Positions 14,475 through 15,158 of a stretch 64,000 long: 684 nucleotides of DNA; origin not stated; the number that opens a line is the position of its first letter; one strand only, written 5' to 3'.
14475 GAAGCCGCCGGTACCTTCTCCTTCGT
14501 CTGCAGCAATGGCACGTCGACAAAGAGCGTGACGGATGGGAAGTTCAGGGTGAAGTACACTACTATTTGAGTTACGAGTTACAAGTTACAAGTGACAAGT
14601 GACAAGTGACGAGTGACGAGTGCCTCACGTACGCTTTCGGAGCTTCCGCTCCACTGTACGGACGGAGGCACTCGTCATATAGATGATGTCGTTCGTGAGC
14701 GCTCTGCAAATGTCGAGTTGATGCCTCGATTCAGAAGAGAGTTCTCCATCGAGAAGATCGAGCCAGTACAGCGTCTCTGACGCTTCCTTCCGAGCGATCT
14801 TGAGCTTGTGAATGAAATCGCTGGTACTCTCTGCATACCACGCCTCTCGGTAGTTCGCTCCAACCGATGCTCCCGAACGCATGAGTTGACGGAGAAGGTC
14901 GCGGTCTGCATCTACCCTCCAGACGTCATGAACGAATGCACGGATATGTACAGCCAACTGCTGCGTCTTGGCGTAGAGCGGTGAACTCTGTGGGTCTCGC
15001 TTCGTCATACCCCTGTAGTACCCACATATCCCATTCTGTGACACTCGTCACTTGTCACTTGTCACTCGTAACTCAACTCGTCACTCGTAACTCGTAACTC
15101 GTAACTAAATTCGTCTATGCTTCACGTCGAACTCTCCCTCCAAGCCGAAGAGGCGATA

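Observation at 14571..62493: Dispersed tandem arrays of a 7-bp unit GT[G/T]AC[A/G]A at gene boundaries (8 arrays in 64 kb)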

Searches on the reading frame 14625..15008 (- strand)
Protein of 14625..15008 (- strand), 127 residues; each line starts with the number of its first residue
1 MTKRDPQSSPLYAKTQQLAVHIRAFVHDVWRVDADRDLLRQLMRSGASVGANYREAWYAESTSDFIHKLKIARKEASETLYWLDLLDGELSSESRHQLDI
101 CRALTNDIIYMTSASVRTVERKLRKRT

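Call 10: search_protein_families(library=pfam, proteins=[window:14625-15008:-])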
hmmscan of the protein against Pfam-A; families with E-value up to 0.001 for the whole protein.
window:14625-15008:- (127 aa): 1 family
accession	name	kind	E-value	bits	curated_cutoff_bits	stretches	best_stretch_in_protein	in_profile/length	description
PF05635.17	23S_rRNA_IVP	-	9.7e-16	58.4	33.8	1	11-87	5-80/106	23S rRNA-intervening sequence protein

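Call 11: find_encoding_contigs(protein=window:14625-15008:-, flank=10000, max_places=10)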
Protein window:14625-15008:- (127 aa): no gene with exactly this product is on record in the collection.

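Call 21: find_homologous_proteins(query=window:14625-15008:-, max_evalue=0.001)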
Query window:14625-15008:- (127 aa): 48 proteins with E <= 0.001 among 51 candidates.
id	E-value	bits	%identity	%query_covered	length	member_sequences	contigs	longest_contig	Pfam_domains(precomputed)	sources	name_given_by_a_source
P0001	4.7e-77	273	100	100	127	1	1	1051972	PF05635.18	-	-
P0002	9.6e-36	140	74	76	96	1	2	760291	PF05635.18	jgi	jgi:four helix bundle protein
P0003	2.2e-15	74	51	69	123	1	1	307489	PF05635.18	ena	-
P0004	2.5e-15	74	48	71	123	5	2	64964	PF05635.18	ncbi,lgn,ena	-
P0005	1.3e-14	72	43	91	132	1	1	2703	PF05635.18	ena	-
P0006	8.7e-13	66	52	69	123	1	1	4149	PF05635.18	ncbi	ncbi:MAG: four helix bundle protein [Phycisphaerae bacterium]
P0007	9.4e-13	66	65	45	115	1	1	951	PF05635.18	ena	-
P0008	2.1e-12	65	47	71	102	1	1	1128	PF05635.18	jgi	-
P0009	2.2e-12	65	47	71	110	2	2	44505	PF05635.18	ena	-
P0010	6.3e-12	63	42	81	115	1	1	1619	PF05635.18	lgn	-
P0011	7.7e-12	63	41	76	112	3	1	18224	PF05635.18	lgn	-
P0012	1.6e-11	62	44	61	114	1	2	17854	PF05635.18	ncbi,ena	-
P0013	1.9e-11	62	69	39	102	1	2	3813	PF05635.18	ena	-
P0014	2.2e-11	62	54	54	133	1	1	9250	PF05635.18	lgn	-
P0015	2.6e-11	61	69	39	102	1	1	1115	PF05635.18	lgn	-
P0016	4.4e-11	61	67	39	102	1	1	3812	PF05635.18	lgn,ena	-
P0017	4.7e-11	60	67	39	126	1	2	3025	PF05635.18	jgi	jgi:four helix bundle protein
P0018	4.9e-11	60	45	60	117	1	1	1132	PF05635.18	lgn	-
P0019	7.7e-11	60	42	62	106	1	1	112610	PF05635.18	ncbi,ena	-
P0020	9.2e-11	60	41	76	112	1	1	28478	PF05635.18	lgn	-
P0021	9.7e-11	59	47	57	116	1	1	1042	PF05635.18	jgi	-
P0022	1.1e-10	59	60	39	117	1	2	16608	PF05635.18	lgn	-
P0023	1.3e-10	59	57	50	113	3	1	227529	PF05635.18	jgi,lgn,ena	-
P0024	1.3e-10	59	67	38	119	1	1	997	PF05635.18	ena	-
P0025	1.6e-10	59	67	38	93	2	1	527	PF05635.18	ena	-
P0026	2.1e-10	58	65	36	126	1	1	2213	PF05635.18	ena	-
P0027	2.5e-10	58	45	60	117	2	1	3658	PF05635.18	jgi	jgi:four helix bundle protein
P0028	2.6e-10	58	53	50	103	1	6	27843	PF05635.18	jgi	jgi:four helix bundle protein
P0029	5.9e-10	57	43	60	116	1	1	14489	PF05635.18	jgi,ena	-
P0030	6.5e-10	57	40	75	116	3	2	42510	PF05635.18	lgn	-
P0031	6.5e-10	57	45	61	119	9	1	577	PF05635.18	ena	-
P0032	6.5e-10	57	43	61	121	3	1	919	PF05635.18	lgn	-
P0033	6.7e-10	57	45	65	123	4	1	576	PF05635.18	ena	-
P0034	7.7e-10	57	37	84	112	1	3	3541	PF05635.18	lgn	-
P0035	8.1e-10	57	64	39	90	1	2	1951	PF05635.18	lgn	-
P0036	1.1e-9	56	43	61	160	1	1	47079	PF05635.18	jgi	jgi:four helix bundle protein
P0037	1.5e-9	56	45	65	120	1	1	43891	PF05635.18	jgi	jgi:four helix bundle protein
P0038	1.6e-9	56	45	61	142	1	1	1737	PF05635.18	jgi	jgi:four helix bundle protein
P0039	1.7e-9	55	42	61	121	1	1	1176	PF05635.18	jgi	jgi:four helix bundle protein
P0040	8.2e-9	53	61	39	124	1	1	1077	PF05635.18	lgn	-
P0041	1.2e-8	53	42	57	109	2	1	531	PF05635.18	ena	-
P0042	1.6e-8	52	66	35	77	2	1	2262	PF05635.18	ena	-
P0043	1.6e-8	52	59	39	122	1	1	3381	PF05635.18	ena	-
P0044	1.6e-8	52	39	60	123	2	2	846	PF05635.18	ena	-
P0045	3.2e-8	51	38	63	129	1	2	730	PF05635.18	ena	-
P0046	7.4e-8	50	41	60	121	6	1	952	PF05635.18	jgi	jgi:four helix bundle protein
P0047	3.4e-7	48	42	57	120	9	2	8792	PF05635.18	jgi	jgi:four helix bundle protein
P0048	3.6e-4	38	51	39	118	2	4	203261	PF05635.18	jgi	-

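Call 22: find_encoding_contigs(protein=P0002, flank=10000, max_places=4)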
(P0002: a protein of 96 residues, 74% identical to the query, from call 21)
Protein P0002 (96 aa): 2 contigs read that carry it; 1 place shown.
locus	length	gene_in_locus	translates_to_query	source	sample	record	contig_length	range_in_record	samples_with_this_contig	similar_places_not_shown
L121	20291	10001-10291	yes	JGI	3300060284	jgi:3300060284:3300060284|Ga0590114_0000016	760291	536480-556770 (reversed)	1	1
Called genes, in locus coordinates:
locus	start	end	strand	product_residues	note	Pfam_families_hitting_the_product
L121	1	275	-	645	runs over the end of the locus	PF10602:RPN7 (faint), PF13181:TPR_8 (faint), PF17874:TPR_MalT (weak), PF13424:TPR_12 (weak), PF13424:TPR_12, PF17874:TPR_MalT, PF13424:TPR_12, PF00211:Guanylate_cyc, +9 more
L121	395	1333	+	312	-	PF05368:NmrA, PF13460:NAD_binding_10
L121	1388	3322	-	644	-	PF00515:TPR_1 (faint), PF07719:TPR_2 (faint), PF13424:TPR_12, PF13374:TPR_10 (faint), PF13181:TPR_8 (faint), PF13424:TPR_12, PF17874:TPR_MalT (weak), PF00211:Guanylate_cyc, +3 more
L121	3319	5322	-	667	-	PF13432:TPR_16 (faint), PF13424:TPR_12, PF17874:TPR_MalT (weak), PF13424:TPR_12, PF24885:TPR_NPHP3 (weak), PF17874:TPR_MalT (weak), PF13424:TPR_12, PF00211:Guanylate_cyc, +7 more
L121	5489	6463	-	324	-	PF00034:Cytochrom_C (faint), PF03150:CCP_MauG, PF21419:RoxA-like_Cyt-c (faint)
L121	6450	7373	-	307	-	PF20243:MbnP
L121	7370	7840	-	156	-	-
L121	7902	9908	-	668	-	PF17874:TPR_MalT, PF28559:TPR_SusR (weak), PF13424:TPR_12, PF14938:SNAP (weak), PF00515:TPR_1 (weak), PF17874:TPR_MalT, PF13424:TPR_12, PF00211:Guanylate_cyc, +11 more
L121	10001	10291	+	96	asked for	PF05635:23S_rRNA_IVP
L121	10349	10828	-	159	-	-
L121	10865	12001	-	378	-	PF18845:baeRF_family3, PF18848:baeRF_family6, PF18849:baeRF_family7, PF18851:baeRF_family8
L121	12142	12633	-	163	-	PF19765:DUF6252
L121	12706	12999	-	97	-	-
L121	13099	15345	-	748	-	PF00330:Aconitase, PF00694:Aconitase_C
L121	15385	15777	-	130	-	PF01850:PIN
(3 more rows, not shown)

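Call 23: find_encoding_contigs(protein=P0001, flank=3000, max_places=3)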
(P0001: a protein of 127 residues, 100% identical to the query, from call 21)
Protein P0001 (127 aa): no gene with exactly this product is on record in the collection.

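Call 46: find_related_loci(query=A1, collection=metagenome_contigs, flank=3000)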
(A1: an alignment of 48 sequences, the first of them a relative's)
Query A1 (127 aa) in metagenome_contigs; peptide patterns used: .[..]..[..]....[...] (x = any residue, [..] = any of these).
600 stretches matched a pattern (row limit reached: there are more); 579 encode a relative of the query (tblastn E <= 1e-3); the best 80 are kept; 80 distinct loci.
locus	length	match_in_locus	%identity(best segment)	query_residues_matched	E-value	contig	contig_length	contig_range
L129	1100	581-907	46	10-119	2e-24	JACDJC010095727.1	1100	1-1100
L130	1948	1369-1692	39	14-122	2e-21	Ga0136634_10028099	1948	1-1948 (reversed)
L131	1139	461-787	46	13-126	2e-21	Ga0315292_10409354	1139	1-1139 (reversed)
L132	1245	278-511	50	9-86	7e-21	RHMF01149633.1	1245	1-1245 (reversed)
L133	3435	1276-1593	44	13-119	1e-20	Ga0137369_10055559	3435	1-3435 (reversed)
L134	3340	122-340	52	14-86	1e-20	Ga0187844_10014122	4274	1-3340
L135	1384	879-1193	41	14-119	2e-20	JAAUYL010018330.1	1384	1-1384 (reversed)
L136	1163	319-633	43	14-119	2e-20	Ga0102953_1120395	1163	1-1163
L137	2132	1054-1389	43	13-125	2e-20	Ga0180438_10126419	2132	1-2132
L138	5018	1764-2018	47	3-87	3e-20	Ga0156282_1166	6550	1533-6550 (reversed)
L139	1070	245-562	42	13-119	3e-20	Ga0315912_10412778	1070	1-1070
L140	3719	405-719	41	14-119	7e-20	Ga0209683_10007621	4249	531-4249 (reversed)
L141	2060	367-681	40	14-119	1e-19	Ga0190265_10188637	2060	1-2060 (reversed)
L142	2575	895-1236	39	9-123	9e-20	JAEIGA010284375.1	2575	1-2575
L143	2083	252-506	45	38-123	1e-19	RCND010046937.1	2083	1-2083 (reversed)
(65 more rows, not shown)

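Call 56: search_solved_structures(query=A1, max_evalue=0.001)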
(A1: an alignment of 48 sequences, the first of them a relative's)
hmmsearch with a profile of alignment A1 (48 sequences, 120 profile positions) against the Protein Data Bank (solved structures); distinct sequences matched with E-value up to 0.001: 2.
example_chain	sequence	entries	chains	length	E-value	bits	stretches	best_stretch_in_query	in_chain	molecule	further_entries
2rld_A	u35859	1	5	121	1.3e-37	131.4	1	2-115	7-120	Uncharacterized protein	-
2gsc_A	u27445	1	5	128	0.00029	23.8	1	14-114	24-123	Putative uncharacterized protein XCC0516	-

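Call 63: search_protein_families(library=ncbifam, proteins=[window:14625-15008:-], max_evalue=0.01)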
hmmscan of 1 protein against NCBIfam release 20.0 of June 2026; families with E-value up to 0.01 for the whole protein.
window:14625-15008:- (127 aa): 3 families
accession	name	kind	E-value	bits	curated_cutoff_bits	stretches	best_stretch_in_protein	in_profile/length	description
TIGR02436.1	TIGR02436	subfamily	8.7e-21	74.2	24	1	12-119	2-108/109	four helix bundle protein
NF008912.0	PRK12275.1-6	subfamily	0.002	18.1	124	1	16-80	13-73/117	hypothetical protein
NF008911.0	PRK12275.1-2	subfamily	0.0052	17.3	137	1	15-117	13-113/118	hypothetical protein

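Call 64: search_protein_families(library=padloc, proteins=[window:14625-15008:-], max_evalue=0.01)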
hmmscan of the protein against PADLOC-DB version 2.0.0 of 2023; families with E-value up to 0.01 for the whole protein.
window:14625-15008:- (127 aa): 0 families

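Call 87: find_related_loci(query=A1, collection=viral_contigs, flank=2500)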
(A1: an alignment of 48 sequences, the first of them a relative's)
Query A1 (127 aa) in viral_contigs; peptide patterns used: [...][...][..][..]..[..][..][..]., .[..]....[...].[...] (x = any residue, [..] = any of these).
47 stretches matched a pattern; 13 encode a relative of the query (tblastn E <= 1e-3); 13 distinct loci.
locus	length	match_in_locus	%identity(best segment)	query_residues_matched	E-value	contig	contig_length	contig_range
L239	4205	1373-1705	40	9-123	7e-19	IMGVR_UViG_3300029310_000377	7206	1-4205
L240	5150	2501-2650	66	37-86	1e-17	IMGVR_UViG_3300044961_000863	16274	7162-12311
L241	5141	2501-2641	62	40-86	7e-17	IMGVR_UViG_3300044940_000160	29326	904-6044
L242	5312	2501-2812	39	14-118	2e-16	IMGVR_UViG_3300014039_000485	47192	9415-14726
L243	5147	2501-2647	57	40-88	3e-16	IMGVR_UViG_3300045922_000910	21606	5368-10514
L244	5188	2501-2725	49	11-86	9e-16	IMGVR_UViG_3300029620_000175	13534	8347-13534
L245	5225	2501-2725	47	11-86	2e-15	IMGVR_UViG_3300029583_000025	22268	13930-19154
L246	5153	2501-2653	65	36-86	2e-15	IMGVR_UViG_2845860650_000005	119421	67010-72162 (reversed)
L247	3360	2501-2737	45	8-86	9e-15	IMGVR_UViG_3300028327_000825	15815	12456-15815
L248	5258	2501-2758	41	38-124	2e-13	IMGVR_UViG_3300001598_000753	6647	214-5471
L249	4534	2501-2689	51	41-107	2e-13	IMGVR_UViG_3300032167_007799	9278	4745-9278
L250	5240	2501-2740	40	7-86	6e-13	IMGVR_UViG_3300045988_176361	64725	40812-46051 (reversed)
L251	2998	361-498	59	41-86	1e-12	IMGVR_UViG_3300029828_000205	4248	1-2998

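Call 91: search_dna_similar(query=window:14628-15008:-, collection=plasmids, mode=protein, max_evalue=0.001, max_rows=40)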
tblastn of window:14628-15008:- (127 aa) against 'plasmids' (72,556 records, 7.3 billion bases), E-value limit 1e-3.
Records with a match: 30; places in all: 38; records where one place covers at least 80% of the query: 8.
Best place of each record, by identity: 60-80% 4; <60% 26.
By first word of the organism name: Nostoc 15; Planktothrix 3; Candidatus 2; Treponema 1; Gloeocapsa 1; Bernardetia 1; Dolichospermum 1; Euhalothece 1; Chondrinema 1; Aulosira 1; and 3 more.
By predicted mobility (MOB-suite, as given by PLSDB): non-mobilizable 17; conjugative 8; mobilizable 5.
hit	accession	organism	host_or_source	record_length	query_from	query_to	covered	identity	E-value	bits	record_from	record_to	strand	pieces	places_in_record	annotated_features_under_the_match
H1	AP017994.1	Planktothrix agardhii NIES-204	-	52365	14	122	86%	41.3%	2e-13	72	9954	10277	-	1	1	hypothetical protein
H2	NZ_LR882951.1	Planktothrix agardhii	-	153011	14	122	86%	41.3%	2e-13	72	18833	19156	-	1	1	four helix bundle protein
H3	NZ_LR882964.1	Planktothrix agardhii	-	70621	14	122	86%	41.3%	3e-13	72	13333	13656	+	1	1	four helix bundle protein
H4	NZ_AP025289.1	Treponema saccharophilum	-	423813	11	126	91%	36.2%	5e-8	57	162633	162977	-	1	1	four helix bundle protein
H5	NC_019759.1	Gloeocapsa sp. PCC 7428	-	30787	14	127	90%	36.0%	1e-9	61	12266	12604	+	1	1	four helix bundle protein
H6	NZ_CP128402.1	Candidatus Chlorohelix allophototropha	Single colony of Candidatus Chlorohelix ...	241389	14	119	83%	38.7%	4e-11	66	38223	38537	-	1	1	four helix bundle protein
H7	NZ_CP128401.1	Candidatus Chlorohelix allophototropha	Single colony of Candidatus Chlorohelix ...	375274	7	125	94%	33.6%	9e-8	56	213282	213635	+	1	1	four helix bundle protein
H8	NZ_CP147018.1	Bernardetia sp. Wsw4-3y2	Red alga,Red algae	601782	16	124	86%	36.2%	4e-11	66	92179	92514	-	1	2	four helix bundle protein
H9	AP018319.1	Nostoc sp. HK-01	-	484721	36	123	69%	42.0%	4e-10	63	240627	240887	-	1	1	hypothetical protein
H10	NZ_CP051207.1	Dolichospermum flos-aquae CCAP 1403/13F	cell culture,freshwater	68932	14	82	54%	52.9%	1e-11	67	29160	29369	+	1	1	four helix bundle protein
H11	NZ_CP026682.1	Nostoc sp. 'Peltigera membranacea cyanobiont' N6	Lichen thallus,Peltigera membranacea ...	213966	36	125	71%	40.0%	1e-7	56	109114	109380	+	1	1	four helix bundle protein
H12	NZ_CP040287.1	Nostoc sp. C057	Phaeoceros,pure culture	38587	40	122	65%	42.2%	2e-9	61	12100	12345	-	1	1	four helix bundle protein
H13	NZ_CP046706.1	Nostoc sp. ATCC 53789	-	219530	36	125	71%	38.9%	2e-7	55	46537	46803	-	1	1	four helix bundle protein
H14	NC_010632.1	Nostoc punctiforme PCC 73102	-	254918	36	125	71%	37.8%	6e-7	54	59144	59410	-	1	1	four helix bundle protein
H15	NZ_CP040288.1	Nostoc sp. C057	Phaeoceros,pure culture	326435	36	125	71%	37.8%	1e-6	53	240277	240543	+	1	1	four helix bundle protein | hypothetical protein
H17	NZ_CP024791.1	Nostoc flagelliforme CCNUN1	cell culture,desert soil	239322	40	119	63%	40.0%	3e-8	57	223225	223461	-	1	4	four helix bundle protein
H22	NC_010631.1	Nostoc punctiforme PCC 73102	-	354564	36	82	37%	61.7%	1e-8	59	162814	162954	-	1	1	four helix bundle protein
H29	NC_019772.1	Anabaena cylindrica PCC 7122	water, most likely pond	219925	38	82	35%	57.8%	1e-6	53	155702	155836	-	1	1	four helix bundle protein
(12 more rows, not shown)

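Call 92: get_annotated_region(hit=H14, flank=600)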
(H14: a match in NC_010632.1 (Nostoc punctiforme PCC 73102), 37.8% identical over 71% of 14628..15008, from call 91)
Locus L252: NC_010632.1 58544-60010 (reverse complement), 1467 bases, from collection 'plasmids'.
description: Nostoc punctiforme PCC 73102 plasmid pNPUN02, complete sequence
organism: Nostoc punctiforme PCC 73102 (NCBI taxid 63737)
taxonomy: Bacteria; Cyanobacteriota; Cyanophyceae; Nostocales; Nostocaceae; Nostoc; Nostoc punctiforme; Nostoc punctiforme PCC 73102
host: -; source: -; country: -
typing (MOB-suite, as given by PLSDB): conjugative; replicon rep_cluster_317; relaxase MOBV; mating-pair formation MPF_T
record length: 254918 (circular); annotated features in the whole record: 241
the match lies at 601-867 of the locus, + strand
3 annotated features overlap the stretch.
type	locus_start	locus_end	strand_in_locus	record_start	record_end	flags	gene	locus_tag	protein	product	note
CDS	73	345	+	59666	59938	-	-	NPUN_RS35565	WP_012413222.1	hypothetical protein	-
CDS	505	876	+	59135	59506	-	-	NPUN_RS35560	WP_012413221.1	four helix bundle protein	-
CDS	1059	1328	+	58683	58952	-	-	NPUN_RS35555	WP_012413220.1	hypothetical protein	-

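Call 93: get_annotated_region(hit=H22, flank=600)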
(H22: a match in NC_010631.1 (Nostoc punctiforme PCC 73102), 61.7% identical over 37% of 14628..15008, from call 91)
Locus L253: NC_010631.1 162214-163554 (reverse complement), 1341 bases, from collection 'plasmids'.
description: Nostoc punctiforme PCC 73102 plasmid pNPUN01, complete sequence
organism: Nostoc punctiforme PCC 73102 (NCBI taxid 63737)
taxonomy: Bacteria; Cyanobacteriota; Cyanophyceae; Nostocales; Nostocaceae; Nostoc; Nostoc punctiforme; Nostoc punctiforme PCC 73102
host: -; source: -; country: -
typing (MOB-suite, as given by PLSDB): conjugative; replicon rep_cluster_317; relaxase MOBF; mating-pair formation MPF_T
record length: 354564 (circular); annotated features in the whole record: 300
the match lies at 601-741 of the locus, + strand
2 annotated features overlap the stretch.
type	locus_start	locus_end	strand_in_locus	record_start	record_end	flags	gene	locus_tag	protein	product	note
CDS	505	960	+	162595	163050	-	-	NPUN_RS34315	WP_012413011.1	four helix bundle protein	-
CDS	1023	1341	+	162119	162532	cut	-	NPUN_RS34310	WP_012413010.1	element excision factor XisH family protein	-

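Call 94: get_annotated_region(hit=H29, flank=600)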
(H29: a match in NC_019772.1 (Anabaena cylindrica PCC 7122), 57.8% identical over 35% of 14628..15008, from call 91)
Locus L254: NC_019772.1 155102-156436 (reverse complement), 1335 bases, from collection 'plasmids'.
description: Anabaena cylindrica PCC 7122 plasmid pANACY.01, complete sequence
organism: Anabaena cylindrica PCC 7122 (NCBI taxid 272123)
taxonomy: Bacteria; Cyanobacteriota; Cyanophyceae; Nostocales; Nostocaceae; Anabaena; Anabaena cylindrica; Anabaena cylindrica PCC 7122
host: -; source: water, most likely pond; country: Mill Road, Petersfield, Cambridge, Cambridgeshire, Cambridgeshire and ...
typing (MOB-suite, as given by PLSDB): conjugative; replicon rep_cluster_345; relaxase MOBP; mating-pair formation MPF_T
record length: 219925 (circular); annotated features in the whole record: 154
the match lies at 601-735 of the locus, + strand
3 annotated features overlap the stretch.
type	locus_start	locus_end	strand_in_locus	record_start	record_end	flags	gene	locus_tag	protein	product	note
CDS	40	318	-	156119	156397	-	cas2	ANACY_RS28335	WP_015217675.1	CRISPR-associated endonuclease Cas2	GO:0043571 - maintenance of CRISPR repeat elements [Evidence IEA]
CDS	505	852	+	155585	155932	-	-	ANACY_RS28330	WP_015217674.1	four helix bundle protein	-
CDS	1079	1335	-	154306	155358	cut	cas1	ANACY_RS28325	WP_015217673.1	CRISPR-associated endonuclease Cas1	GO:0043571 - maintenance of CRISPR repeat elements [Evidence IEA]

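Call 95: get_annotated_region(hit=H2, flank=600)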
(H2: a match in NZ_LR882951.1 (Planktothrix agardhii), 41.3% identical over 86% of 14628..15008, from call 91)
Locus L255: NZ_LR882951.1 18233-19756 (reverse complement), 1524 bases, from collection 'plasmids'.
description: Planktothrix agardhii strain PCC7805 plasmid p1
organism: Planktothrix agardhii (NCBI taxid 1160)
taxonomy: Bacteria; Cyanobacteriota; Cyanophyceae; Oscillatoriales; Microcoleaceae; Planktothrix; Planktothrix agardhii
host: -; source: -; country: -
typing (MOB-suite, as given by PLSDB): non-mobilizable
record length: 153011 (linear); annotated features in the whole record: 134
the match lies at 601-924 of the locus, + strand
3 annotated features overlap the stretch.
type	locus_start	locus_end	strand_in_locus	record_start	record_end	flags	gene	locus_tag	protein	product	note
CDS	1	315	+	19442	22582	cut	drmD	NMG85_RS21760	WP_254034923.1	DISARM system SNF2-like helicase DrmD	-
CDS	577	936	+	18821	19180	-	-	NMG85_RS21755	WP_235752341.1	four helix bundle protein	-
CDS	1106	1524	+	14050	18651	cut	-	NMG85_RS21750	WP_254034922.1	BREX-1 system adenine-specific DNA-methyltransferase PglX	-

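Call 96: get_annotated_region(hit=H10, flank=600)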
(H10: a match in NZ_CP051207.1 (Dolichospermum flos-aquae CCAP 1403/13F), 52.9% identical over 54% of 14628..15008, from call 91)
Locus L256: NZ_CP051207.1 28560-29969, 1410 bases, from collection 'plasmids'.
description: Dolichospermum flos-aquae CCAP 1403/13F plasmid pAfl69, complete sequence
organism: Dolichospermum flos-aquae CCAP 1403/13F (NCBI taxid 315271)
taxonomy: Bacteria; Cyanobacteriota; Cyanophyceae; Nostocales; Aphanizomenonaceae; Dolichospermum; Dolichospermum flos-aquae; Dolichospermum flos-aquae CCAP 1403/13F
host: -; source: cell culture,freshwater; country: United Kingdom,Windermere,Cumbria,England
typing (MOB-suite, as given by PLSDB): non-mobilizable; replicon rep_cluster_345
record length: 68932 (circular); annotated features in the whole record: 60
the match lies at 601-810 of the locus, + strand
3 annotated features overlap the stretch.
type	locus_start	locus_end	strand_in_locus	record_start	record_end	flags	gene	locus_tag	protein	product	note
CDS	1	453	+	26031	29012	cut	-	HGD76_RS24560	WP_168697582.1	helicase-related protein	-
CDS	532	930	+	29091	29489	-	-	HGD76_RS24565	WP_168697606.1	four helix bundle protein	-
CDS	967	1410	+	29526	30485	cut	-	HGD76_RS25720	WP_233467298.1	hypothetical protein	-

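Call 97: get_annotated_region(hit=H17, flank=600)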
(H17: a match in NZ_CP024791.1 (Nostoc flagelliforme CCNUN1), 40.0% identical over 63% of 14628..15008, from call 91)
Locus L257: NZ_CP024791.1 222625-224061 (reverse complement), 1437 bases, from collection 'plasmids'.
description: Nostoc flagelliforme CCNUN1 plasmid pNFSY06, complete sequence
organism: Nostoc flagelliforme CCNUN1 (NCBI taxid 2038116)
taxonomy: Bacteria; Cyanobacteriota; Cyanophyceae; Nostocales; Nostocaceae; Nostoc; Nostoc flagelliforme; Nostoc flagelliforme CCNUN1
host: -; source: cell culture,desert soil; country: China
typing (MOB-suite, as given by PLSDB): non-mobilizable; replicon rep_cluster_1622,rep_cluster_317
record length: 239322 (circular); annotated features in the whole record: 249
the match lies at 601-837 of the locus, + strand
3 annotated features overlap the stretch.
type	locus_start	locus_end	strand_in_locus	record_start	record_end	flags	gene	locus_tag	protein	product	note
CDS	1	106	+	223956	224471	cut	mobC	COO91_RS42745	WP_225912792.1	plasmid mobilization relaxosome protein MobC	-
CDS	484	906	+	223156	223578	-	-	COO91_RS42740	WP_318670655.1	four helix bundle protein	-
CDS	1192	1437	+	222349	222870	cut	-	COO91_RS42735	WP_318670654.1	site-specific integrase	GO:0015074 - DNA integration [Evidence IEA]; GO:0006310 - DNA recombination [Evidence IEA]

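Call 99: get_annotated_region(hit=H4, flank=500)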
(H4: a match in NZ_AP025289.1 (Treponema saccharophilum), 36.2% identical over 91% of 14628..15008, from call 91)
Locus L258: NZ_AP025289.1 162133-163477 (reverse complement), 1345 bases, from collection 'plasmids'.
description: Treponema saccharophilum strain JCM 32279 plasmid pTS1, complete sequence
organism: Treponema saccharophilum (NCBI taxid 165)
taxonomy: Bacteria; Spirochaetota; Spirochaetia; Spirochaetales; Treponemataceae; Treponema; Treponema saccharophilum
host: -; source: -; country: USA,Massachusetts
typing (MOB-suite, as given by PLSDB): non-mobilizable
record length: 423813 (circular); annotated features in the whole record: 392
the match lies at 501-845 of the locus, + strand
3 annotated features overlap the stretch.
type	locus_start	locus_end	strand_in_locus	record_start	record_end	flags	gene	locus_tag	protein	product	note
CDS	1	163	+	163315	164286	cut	-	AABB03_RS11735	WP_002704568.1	DMT family transporter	GO:0055085 - transmembrane transport [Evidence IEA]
CDS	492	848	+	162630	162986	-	-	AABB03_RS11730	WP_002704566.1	four helix bundle protein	-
CDS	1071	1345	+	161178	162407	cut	-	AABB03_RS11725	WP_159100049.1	DUF4832 domain-containing protein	-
